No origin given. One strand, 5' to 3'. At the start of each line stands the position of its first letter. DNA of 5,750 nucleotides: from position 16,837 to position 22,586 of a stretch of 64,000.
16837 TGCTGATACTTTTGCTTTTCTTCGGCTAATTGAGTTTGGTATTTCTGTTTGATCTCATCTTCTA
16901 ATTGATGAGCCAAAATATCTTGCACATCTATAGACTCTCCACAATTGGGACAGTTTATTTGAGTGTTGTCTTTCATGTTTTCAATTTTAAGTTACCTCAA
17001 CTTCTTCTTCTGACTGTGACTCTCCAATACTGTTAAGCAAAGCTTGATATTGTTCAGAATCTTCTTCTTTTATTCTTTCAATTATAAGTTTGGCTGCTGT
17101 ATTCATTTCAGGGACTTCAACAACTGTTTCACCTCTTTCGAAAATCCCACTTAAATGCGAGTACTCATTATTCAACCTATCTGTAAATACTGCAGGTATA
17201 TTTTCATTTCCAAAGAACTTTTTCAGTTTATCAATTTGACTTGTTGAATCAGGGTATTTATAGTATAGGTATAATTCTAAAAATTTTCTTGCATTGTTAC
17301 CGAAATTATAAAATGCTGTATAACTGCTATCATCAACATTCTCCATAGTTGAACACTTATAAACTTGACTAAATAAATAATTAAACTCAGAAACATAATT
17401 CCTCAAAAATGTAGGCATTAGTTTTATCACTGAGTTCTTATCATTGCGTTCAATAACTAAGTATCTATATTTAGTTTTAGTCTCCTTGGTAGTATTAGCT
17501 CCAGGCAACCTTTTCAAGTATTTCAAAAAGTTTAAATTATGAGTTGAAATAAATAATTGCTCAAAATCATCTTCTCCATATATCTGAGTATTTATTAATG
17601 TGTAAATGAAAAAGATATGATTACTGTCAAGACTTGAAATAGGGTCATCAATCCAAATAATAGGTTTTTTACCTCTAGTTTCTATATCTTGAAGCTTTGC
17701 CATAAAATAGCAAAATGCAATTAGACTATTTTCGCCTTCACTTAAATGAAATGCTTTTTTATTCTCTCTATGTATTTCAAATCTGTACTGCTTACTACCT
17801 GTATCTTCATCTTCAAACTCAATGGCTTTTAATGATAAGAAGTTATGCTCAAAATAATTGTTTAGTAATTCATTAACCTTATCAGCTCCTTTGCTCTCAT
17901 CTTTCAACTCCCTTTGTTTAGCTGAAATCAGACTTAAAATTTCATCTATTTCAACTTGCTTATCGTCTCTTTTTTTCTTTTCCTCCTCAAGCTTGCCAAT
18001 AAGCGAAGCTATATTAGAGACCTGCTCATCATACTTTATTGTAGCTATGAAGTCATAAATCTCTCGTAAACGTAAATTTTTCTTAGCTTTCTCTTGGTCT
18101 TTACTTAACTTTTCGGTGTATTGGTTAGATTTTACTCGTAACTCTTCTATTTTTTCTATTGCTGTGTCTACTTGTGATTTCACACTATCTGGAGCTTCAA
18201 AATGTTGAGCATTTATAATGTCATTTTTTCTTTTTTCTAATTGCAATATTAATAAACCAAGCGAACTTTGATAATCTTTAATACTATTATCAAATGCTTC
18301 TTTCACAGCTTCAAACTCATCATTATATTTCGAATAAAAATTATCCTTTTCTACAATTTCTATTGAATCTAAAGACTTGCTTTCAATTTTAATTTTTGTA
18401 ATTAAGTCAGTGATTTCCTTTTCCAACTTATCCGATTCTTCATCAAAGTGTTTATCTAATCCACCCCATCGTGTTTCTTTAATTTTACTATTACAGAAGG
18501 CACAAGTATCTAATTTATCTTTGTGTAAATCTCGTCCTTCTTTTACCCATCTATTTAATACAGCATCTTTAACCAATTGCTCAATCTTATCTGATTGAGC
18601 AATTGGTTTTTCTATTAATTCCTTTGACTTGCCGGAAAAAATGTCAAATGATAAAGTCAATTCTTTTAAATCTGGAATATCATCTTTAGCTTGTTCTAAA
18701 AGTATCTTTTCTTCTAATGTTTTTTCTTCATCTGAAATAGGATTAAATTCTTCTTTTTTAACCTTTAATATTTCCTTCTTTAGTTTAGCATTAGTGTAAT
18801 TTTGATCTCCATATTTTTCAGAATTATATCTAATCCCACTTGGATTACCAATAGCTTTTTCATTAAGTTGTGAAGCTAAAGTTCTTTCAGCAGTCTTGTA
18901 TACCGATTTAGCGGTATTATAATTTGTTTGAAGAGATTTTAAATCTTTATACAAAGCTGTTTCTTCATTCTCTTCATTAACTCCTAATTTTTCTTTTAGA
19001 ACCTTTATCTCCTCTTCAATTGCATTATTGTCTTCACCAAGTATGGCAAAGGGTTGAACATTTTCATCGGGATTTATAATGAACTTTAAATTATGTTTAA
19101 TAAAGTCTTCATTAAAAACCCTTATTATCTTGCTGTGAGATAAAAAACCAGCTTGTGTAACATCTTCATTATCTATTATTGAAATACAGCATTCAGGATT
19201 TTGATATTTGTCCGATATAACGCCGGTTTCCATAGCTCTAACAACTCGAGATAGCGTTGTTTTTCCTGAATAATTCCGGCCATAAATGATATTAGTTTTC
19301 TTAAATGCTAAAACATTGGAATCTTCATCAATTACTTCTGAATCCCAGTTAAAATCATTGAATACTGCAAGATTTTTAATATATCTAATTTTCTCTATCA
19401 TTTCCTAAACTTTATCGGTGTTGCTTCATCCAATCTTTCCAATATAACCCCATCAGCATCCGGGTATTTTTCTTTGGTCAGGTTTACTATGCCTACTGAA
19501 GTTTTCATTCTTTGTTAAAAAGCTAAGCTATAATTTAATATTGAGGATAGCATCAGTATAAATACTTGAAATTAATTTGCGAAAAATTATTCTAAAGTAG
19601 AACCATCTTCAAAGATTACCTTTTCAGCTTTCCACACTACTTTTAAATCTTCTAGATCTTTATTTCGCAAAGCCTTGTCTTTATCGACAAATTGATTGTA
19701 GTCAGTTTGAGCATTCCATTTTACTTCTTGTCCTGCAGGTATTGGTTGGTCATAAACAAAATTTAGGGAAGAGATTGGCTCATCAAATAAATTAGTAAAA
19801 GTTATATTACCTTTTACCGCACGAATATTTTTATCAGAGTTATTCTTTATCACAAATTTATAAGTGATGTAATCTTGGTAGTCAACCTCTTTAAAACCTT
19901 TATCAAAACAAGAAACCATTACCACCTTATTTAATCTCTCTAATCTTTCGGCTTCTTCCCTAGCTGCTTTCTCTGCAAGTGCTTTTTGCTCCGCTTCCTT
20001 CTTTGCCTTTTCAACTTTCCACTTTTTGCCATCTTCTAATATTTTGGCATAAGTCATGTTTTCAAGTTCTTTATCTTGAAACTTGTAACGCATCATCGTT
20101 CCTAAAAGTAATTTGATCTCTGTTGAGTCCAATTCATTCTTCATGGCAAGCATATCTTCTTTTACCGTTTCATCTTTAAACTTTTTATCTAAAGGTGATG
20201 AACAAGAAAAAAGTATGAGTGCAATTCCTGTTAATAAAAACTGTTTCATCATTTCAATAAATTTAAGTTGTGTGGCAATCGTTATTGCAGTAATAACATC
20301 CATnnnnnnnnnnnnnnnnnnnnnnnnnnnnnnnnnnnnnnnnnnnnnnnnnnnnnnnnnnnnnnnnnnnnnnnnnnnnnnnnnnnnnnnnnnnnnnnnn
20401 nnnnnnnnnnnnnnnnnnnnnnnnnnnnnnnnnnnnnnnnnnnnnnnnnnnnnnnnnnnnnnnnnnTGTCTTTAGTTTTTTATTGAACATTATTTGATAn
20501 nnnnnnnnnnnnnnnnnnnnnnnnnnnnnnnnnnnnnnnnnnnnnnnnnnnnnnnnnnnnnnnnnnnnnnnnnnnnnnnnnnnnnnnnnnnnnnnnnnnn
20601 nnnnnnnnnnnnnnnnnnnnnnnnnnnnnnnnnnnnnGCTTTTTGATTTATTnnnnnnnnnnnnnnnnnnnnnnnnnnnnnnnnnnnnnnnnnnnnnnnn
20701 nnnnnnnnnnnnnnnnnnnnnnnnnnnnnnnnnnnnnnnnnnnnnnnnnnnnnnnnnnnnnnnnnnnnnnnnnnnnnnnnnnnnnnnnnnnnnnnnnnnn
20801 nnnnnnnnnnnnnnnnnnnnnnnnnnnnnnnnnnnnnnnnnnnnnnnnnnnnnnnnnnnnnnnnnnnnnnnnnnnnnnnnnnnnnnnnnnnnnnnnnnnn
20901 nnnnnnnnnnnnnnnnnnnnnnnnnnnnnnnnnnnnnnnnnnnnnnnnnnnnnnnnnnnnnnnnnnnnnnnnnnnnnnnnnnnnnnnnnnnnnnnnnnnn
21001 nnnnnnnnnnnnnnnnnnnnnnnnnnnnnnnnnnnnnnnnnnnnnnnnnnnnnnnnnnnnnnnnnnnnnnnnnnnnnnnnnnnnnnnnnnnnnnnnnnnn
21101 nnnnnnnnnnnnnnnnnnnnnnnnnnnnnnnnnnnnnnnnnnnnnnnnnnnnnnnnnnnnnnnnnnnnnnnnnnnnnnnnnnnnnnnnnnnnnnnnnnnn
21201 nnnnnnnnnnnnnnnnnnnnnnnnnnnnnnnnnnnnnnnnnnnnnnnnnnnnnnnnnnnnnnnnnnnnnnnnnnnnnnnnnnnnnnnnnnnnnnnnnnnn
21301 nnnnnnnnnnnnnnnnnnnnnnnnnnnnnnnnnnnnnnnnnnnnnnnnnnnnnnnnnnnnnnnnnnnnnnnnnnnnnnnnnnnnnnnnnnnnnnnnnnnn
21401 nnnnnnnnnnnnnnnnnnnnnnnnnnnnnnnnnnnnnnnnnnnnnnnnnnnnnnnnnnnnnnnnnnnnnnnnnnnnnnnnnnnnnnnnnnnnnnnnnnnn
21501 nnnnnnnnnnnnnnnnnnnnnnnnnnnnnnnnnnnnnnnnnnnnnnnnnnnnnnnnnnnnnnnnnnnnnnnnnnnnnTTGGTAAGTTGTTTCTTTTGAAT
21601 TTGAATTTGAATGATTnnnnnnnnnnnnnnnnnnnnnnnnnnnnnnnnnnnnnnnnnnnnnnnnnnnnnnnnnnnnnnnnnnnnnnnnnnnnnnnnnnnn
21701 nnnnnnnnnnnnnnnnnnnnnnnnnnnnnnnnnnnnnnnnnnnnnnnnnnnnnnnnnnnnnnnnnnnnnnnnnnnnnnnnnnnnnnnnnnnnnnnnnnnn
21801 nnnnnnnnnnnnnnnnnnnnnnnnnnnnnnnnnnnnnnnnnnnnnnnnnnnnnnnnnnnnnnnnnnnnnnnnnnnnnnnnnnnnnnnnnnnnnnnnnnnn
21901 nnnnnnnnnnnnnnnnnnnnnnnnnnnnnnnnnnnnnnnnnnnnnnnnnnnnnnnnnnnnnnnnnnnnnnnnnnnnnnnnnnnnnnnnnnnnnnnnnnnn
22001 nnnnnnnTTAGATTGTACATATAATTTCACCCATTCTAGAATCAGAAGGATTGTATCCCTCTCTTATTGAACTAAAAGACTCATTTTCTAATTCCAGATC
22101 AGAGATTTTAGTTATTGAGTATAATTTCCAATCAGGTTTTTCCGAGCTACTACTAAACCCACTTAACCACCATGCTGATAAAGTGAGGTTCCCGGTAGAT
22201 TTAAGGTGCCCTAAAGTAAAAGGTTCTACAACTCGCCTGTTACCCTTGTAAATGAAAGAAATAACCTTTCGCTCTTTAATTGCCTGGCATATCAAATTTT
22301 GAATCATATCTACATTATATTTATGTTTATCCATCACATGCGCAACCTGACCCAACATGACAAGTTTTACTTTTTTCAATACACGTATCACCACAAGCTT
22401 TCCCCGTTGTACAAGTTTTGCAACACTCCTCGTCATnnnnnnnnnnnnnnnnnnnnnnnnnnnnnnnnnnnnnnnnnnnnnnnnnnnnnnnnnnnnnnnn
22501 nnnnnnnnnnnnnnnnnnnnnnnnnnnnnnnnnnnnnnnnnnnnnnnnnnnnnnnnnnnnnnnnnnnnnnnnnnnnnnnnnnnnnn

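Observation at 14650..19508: Candidate undescribed defence operon: RloC-like zinc-hook ATPase/anticodon nuclease coupled to a DUF2130 coiled-coil PD-(D/E)xK protein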

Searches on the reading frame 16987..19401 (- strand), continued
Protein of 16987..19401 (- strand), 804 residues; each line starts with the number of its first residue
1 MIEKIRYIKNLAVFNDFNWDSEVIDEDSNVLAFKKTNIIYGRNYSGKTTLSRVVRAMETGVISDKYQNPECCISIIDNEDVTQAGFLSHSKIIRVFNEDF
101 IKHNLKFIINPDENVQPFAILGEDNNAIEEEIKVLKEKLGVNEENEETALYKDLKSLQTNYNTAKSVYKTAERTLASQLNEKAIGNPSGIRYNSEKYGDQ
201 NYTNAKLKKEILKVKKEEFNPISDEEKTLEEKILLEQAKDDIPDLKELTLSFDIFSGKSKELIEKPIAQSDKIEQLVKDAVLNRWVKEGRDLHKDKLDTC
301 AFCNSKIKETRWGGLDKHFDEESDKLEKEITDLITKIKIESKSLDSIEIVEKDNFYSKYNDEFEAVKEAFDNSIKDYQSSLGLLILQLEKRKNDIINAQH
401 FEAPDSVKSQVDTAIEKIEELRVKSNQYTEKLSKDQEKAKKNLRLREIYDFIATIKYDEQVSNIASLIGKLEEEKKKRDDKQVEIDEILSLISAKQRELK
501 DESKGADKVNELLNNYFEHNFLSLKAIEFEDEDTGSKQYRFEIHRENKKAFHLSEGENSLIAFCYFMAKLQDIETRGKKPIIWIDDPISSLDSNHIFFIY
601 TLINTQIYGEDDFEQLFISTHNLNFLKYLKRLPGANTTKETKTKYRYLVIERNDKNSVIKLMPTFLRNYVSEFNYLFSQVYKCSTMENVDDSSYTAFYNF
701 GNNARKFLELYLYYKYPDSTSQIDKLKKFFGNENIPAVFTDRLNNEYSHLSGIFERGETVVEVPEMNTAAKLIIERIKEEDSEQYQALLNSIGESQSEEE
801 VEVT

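Call 79: search_protein_families(library=pfam, proteins=[L153:259-3162:+, L153:3162-3956:+, L153:3996-5972:+, L153:9701-12703:+, L124:187-1629:+], max_evalue=0.0001)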
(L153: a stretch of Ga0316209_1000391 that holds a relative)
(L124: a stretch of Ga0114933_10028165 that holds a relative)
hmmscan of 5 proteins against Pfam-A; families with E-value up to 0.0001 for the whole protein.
L153:259-3162:+ (967 aa): 4 families
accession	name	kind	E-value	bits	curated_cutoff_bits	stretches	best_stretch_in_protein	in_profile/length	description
PF00271.37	Helicase_C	-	9.3e-14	52.1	23.5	1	577-701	12-110/110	Helicase conserved C-terminal domain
PF00176.29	SNF2-rel_dom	-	6e-11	42.4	24.9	1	130-298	15-179/290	SNF2-related domain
PF04851.21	ResIII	-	3.6e-08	33.9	22.5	1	132-283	9-163/164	Type III restriction enzyme, res subunit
PF00270.35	DEAD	-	7.8e-06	26.2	26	0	232-283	115-161/167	DEAD/DEAH box helicase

L153:3162-3956:+ (264 aa): 1 family
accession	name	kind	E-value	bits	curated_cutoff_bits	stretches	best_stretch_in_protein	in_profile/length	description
PF14335.11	DUF4391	-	2.9e-60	204.5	29.9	1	16-257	1-232/232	Domain of unknown function (DUF4391)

L153:3996-5972:+ (658 aa): 1 family
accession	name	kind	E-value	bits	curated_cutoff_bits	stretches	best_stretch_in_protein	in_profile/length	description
PF01555.25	N6_N4_Mtase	-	7.3e-32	111.5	26.7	1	124-475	1-209/221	DNA methylase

L153:9701-12703:+ (1000 aa): 3 families
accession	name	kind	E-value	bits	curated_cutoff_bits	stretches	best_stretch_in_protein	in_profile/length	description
PF19778.5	RE_endonuc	-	2.9e-38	130.5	23.4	1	886-990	1-105/108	Endonuclease domain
PF04851.21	ResIII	-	2.9e-11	44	22.5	1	80-260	12-161/164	Type III restriction enzyme, res subunit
PF00270.35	DEAD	-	5.6e-08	33.1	26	1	89-203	12-110/167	DEAD/DEAH box helicase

L124:187-1629:+ (480 aa): 1 family
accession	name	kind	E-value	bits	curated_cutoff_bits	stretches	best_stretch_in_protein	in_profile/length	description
PF01555.25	N6_N4_Mtase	-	2.3e-28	100.1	26.7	1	14-276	25-203/221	DNA methylase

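Call 106: predict_structure(alignment_id=A8)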
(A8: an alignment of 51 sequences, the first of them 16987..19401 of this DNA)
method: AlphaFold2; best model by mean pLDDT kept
length: 804 residues; sequences in the alignment: 51
mean_pLDDT: 79.7   pTM: 0.48
mean pLDDT of the five models: 79.7, 78.2, 77.0, 75.3, 75.3
residues with pLDDT >= 90: 202; 70-90: 447; 50-70: 86; < 50: 69
segments of 3 or more residues with pLDDT < 50: 269-295, 311-316, 742-762, 798-804
pLDDT, mean of each block of 10 residues (from residue 1): 85 81 83 89 84 90 75 86 85 89 73 71 65 85 80 91 92 93 89 89 92 90 89 88 86 91 73 38 38 50 51 51 82 91 84 88 90 91 92 83 87 90 90 91 93 92 92 92 87 69 82 75 82 73 82 77 89 80 82 78 86 89 84 63 73 87 74 82 78 67 82 82 85 74 44 40 69 88 85 62 38
secondary structure, 60 per line:
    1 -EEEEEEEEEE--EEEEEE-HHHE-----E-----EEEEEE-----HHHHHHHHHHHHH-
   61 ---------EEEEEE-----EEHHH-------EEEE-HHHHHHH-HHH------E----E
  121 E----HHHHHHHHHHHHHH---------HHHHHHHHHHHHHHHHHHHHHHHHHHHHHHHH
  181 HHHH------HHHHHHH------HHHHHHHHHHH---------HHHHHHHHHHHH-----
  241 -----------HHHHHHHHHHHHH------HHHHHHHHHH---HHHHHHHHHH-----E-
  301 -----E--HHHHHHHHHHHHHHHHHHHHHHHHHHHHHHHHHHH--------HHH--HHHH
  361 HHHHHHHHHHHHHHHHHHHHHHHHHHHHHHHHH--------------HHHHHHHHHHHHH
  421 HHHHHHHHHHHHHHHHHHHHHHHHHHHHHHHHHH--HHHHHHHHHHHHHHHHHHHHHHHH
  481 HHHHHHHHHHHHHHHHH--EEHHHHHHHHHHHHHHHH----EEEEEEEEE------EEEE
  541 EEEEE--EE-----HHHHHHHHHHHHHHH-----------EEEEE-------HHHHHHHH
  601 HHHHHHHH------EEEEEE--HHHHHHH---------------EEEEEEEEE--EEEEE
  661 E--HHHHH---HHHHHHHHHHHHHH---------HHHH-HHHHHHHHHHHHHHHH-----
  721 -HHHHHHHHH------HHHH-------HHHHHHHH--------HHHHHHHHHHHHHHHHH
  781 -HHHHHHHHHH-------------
elements in order (helices of 4 or more, strands of 3 or more residues): E2-11 E14-19 E36-41 H47-59 E70-75 E93-96 H98-104 H126-139 H149-184 H191-197 H204-214 H224-235 H252-264 H271-280 H284-293 H309-343 H357-393 H408-454 H457-497 H502-517 E522-530 E537-545 H555-569 E581-585 H593-608 E615-620 H623-629 E645-653 E656-661 H664-668 H672-685 H695-698 H700-715 H722-730 H737-740 H748-755 H764-780 H782-791

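Call 108: fold_search(model_id=the predicted structure, library=pdb)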
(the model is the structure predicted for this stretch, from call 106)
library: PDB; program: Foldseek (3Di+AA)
matches with E <= 10: 780; with E <= 0.001: 67
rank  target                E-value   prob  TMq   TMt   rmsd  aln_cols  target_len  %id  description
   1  7zr1_D                1.0e-09  1.00  0.23  0.24  61.2       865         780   13  Chaetomium thermophilum Mre11-Rad50-Nbs1 complex bound to ATPyS (composite structure) (released 2023-01-11)
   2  7zr1_C                2.7e-09  1.00  0.23  0.23  60.5       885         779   12  Chaetomium thermophilum Mre11-Rad50-Nbs1 complex bound to ATPyS (composite structure) (released 2023-01-11)
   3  6wg3_B                2.5e-07  1.00  0.21  0.24  37.8       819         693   12  Cryo-EM structure of human Cohesin-NIPBL-DNA complex (released 2020-05-20)
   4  5da9_A                7.5e-07  1.00  0.23  0.40  45.8       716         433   12  ATP-gamma-S bound Rad50 from Chaetomium thermophilum in complex with the Rad50-binding domain of Mre11 (released 2016-03-02)
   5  6wge_B                1.5e-06  1.00  0.20  0.31  43.9       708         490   12  Cryo-EM structure of human Cohesin-NIPBL-DNA complex without STAG1 (released 2020-05-20)
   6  9q9k_A                1.8e-06  1.00  0.23  0.37  47.6       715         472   12  Cryo-EM structure of human Mre11-Rad50 (MR) complex bound to DNA and telomeric factor TRF2 fragment (438-542) (released 2025-10-01)
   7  9q9i_A                1.9e-06  1.00  0.24  0.39  27.8       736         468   12  Cryo-EM structure of human Mre11-Rad50-Nbs1 complex bound to DNA (released 2025-10-01)
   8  7qen_A                2.4e-06  1.00  0.21  0.34  43.4       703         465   12  S.c. Condensin core in DNA- and ATP-bound state (released 2022-06-15)
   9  9f5w_B                2.7e-06  1.00  0.22  0.31  23.9       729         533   13  Human condensin II - M18BP1 complex (released 2025-07-02)
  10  5dac_B                3.5e-06  1.00  0.21  0.37  47.3       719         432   12  ATP-gamma-S bound Rad50 from Chaetomium thermophilum in complex with DNA (released 2016-03-02)
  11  9bi4_D                5.2e-06  1.00  0.17  0.27  42.4       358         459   15  cryo EM structure of dsDNA bound Mre11-Rad50 complex (released 2025-01-15)
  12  9q9m_A                5.7e-06  1.00  0.23  0.37  47.5       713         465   12  Cryo-EM structure of human Mre11-Rad50-Nbs1 (MRN) complex bound to DNA and telomeric factor TRF2 (released 2025-10-01)
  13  9q9i_B                6.6e-06  1.00  0.23  0.37  45.4       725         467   13  Cryo-EM structure of human Mre11-Rad50-Nbs1 complex bound to DNA (released 2025-10-01)
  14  9q9h_A                9.4e-06  1.00  0.24  0.37  26.7       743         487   13  Cryo-EM structure of human Mre11-Rad50 complex bound to DNA (released 2025-10-01)
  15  9bi4_C                1.2e-05  1.00  0.22  0.37  44.5       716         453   11  cryo EM structure of dsDNA bound Mre11-Rad50 complex (released 2025-01-15)
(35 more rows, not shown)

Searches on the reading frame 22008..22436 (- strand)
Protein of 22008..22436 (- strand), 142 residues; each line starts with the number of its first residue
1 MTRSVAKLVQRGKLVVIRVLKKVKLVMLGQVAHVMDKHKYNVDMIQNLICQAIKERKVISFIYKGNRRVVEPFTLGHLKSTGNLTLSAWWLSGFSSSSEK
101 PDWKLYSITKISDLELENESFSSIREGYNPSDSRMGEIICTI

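Call 5: search_protein_families(library=padloc, proteins=[window:22008-22436:-], max_evalue=0.01)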
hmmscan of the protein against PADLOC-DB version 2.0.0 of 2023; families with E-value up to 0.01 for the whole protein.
window:22008-22436:- (142 aa): 2 families
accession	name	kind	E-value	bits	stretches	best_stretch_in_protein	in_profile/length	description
PDLC01652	WYL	-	1.7e-05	23.2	1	47-126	21-83/162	"CAS-I,CAS-II,CAS-III,CAS-IV,CAS-V,CAS-VI; associated_signaling"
PDLC01457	WYL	-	0.00014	19.5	1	43-122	124-199/229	"CAS-I,CAS-II,CAS-III,CAS-IV,CAS-V,CAS-VI; associated_signaling"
